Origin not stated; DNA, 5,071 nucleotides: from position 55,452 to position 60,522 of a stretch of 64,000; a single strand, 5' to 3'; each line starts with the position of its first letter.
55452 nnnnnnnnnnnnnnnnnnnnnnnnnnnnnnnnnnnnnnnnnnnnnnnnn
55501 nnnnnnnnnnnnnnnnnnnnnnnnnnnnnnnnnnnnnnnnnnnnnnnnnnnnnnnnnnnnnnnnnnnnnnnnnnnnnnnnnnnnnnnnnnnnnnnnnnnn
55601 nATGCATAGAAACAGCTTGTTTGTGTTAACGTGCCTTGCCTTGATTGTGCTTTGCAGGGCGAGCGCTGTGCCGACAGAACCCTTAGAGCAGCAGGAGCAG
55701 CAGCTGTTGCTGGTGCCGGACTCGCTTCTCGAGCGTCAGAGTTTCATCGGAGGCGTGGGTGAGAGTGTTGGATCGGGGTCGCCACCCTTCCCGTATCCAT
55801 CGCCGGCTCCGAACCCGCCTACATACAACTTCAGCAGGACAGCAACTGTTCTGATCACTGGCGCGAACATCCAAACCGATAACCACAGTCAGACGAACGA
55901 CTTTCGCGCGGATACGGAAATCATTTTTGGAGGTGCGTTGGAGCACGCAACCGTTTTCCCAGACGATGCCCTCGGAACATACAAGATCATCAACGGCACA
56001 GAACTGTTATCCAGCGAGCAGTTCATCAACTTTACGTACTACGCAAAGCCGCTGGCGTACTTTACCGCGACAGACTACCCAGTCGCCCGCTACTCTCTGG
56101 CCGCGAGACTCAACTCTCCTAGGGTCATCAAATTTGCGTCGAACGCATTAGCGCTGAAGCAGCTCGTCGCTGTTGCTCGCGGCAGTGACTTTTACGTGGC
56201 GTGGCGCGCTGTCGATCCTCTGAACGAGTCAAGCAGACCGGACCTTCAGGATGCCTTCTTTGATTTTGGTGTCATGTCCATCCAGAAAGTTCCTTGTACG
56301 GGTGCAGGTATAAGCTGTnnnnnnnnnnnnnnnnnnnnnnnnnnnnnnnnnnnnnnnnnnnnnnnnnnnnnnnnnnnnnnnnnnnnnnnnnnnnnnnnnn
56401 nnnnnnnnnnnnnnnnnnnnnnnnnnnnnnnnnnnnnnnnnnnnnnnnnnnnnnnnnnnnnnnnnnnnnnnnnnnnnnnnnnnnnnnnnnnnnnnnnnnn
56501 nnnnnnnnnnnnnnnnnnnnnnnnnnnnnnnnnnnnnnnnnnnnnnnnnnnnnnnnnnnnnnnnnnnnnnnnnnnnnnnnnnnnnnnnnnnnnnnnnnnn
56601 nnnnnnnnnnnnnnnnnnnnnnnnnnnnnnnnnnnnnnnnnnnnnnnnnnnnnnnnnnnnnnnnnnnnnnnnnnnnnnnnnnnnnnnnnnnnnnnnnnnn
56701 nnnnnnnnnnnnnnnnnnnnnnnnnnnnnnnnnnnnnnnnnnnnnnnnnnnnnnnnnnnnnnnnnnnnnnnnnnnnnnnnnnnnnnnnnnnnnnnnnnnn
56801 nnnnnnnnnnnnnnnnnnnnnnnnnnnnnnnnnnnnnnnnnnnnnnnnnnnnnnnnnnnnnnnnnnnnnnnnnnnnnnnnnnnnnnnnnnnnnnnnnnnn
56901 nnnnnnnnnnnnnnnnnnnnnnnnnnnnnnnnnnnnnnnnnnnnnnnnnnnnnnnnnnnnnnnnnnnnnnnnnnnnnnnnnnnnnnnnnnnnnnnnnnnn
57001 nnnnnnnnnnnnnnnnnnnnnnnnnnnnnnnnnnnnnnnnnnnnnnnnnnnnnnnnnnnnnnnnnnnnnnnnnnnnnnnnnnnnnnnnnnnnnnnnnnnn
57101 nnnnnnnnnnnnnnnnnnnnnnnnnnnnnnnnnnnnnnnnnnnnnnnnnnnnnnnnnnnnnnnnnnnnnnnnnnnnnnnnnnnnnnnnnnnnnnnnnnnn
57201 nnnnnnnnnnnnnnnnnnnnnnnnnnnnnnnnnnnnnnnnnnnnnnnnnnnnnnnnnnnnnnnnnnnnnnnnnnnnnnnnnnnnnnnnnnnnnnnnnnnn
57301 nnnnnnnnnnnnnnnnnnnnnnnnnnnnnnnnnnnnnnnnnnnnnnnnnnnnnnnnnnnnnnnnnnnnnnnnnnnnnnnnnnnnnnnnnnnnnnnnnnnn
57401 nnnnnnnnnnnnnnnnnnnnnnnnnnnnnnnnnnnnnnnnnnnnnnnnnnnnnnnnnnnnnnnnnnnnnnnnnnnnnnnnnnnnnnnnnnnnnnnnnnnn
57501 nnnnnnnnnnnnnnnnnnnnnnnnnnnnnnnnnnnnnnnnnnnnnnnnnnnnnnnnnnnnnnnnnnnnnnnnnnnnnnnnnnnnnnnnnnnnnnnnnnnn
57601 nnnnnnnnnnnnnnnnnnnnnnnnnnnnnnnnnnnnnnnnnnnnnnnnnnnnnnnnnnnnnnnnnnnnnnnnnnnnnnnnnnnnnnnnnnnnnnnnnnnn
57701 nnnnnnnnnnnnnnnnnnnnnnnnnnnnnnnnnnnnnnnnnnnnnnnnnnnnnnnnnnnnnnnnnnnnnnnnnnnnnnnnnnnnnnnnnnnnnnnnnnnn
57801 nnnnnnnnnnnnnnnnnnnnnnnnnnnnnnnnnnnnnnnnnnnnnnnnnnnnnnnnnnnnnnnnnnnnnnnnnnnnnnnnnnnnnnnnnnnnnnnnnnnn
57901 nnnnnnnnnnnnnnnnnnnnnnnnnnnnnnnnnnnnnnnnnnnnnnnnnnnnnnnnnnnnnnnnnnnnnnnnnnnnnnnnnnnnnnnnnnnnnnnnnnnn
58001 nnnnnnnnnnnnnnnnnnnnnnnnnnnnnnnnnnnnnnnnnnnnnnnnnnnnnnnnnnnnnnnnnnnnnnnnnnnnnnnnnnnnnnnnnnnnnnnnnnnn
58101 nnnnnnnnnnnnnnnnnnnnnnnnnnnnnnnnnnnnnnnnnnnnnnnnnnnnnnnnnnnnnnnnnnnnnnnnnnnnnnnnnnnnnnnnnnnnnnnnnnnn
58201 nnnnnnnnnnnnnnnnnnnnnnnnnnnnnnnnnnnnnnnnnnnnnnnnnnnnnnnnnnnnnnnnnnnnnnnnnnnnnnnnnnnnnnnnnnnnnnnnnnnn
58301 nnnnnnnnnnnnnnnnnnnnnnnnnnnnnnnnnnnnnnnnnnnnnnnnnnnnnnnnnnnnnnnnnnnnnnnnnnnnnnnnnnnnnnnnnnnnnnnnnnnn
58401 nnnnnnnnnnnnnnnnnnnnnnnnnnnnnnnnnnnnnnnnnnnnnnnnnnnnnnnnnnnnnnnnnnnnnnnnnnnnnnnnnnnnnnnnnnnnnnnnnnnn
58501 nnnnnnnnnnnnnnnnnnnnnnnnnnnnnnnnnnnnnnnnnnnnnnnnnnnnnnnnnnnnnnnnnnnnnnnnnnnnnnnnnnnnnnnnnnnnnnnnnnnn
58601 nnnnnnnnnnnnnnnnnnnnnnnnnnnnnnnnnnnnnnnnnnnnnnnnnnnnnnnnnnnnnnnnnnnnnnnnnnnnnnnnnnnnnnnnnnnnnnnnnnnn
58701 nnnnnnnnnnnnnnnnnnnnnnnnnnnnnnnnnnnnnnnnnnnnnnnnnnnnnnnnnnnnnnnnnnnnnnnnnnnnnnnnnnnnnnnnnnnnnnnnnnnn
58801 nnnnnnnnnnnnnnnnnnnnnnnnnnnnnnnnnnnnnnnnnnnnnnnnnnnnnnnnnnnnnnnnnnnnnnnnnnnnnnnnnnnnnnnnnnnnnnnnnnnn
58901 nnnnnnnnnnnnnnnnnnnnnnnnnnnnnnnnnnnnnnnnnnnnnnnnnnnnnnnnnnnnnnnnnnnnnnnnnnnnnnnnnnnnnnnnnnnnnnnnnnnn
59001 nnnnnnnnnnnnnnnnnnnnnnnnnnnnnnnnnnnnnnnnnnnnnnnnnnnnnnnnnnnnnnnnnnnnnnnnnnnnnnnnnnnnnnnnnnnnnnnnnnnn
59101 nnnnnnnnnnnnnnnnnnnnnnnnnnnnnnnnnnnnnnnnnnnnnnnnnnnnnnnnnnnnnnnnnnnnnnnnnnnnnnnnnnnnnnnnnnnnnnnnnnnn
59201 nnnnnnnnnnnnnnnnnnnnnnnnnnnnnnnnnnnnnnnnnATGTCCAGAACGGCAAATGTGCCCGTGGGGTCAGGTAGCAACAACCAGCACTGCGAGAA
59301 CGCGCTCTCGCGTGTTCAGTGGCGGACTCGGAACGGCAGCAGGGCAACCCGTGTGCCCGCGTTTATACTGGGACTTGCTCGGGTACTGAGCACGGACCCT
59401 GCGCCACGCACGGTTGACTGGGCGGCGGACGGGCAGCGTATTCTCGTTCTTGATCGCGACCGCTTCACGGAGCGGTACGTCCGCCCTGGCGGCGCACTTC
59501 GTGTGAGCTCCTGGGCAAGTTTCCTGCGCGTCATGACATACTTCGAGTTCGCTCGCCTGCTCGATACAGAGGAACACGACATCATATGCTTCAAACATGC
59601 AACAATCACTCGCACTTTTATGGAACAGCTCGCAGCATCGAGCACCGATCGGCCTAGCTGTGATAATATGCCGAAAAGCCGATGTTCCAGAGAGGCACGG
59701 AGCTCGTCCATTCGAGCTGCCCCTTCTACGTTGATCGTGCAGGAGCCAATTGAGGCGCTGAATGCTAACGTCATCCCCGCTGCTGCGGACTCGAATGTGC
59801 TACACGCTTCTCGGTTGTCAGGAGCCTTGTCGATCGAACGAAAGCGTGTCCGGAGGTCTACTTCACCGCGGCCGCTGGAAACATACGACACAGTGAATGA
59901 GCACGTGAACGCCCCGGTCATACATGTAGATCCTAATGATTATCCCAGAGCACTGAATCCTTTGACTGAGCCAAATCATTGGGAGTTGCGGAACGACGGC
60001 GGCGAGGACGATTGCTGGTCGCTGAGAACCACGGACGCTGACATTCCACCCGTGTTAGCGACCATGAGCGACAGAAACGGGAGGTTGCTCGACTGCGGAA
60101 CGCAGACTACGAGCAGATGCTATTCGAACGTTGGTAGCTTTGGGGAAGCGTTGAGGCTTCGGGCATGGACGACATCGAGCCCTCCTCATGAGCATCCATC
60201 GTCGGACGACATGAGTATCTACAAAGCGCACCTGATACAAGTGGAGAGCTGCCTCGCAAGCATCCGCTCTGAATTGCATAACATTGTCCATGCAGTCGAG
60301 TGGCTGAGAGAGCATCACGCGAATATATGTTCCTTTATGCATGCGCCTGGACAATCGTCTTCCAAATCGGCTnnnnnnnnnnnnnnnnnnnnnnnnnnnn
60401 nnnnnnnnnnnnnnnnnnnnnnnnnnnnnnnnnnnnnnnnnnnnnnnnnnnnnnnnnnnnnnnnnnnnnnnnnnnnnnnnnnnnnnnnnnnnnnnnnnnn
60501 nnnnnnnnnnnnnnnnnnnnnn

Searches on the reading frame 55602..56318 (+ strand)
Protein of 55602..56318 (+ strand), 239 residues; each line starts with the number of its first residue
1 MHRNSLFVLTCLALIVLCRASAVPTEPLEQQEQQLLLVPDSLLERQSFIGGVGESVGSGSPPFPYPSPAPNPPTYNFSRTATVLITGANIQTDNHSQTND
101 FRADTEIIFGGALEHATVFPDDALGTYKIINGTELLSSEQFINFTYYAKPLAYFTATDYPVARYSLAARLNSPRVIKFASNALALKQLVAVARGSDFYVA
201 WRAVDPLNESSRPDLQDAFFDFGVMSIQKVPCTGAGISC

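Call 5: search_protein_families(library=pfam, proteins=[window:55602-56318:+], max_evalue=10)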
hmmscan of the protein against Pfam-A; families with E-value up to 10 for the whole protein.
window:55602-56318:+ (239 aa): 0 families

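Call 72: predict_structure(alignment_id=A4)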
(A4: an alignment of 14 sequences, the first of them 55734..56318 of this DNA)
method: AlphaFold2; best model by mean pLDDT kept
length: 195 residues; sequences in the alignment: 14
mean_pLDDT: 83.0   pTM: 0.81
mean pLDDT of the five models: 83.0, 75.8, 71.9, 67.6, 65.8
residues with pLDDT >= 90: 97; 70-90: 69; 50-70: 12; < 50: 17
segments of 3 or more residues with pLDDT < 50: 1-17
pLDDT, mean of each block of 10 residues (from residue 1): 38 43 75 96 90 72 89 95 94 92 94 83 76 89 85 88 88 90 96 92
secondary structure, 60 per line:
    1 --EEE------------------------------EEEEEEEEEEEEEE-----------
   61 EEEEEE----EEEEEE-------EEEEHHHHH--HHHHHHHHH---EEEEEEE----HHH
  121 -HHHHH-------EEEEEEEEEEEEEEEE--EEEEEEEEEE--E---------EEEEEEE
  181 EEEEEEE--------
elements in order: E3-5 E36-49 E61-66 E71-76 E84-87 H88-92 H95-103 E107-113 H122-126 E134-149 E152-161 E174-187

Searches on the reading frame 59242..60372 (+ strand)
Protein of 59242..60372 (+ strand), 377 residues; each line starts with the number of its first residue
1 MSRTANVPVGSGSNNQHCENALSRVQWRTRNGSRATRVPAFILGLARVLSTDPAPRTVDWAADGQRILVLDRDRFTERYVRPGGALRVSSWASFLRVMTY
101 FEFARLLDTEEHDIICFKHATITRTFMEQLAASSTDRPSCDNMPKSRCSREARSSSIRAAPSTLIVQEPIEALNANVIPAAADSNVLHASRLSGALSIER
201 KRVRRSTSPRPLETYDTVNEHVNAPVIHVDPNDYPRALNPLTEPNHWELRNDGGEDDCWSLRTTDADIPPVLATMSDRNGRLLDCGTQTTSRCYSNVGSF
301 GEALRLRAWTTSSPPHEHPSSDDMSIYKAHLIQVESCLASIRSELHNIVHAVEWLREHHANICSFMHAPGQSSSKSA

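Call 23: search_protein_families(library=pfam, proteins=[window:59242-60372:+], max_evalue=0.001)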
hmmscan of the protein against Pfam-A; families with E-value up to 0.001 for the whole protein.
window:59242-60372:+ (377 aa): 1 family
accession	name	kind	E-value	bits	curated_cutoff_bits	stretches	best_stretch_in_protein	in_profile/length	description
PF00447.23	HSF_DNA-bind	-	4.2e-07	30.9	22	1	41-130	1-94/100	HSF-type DNA-binding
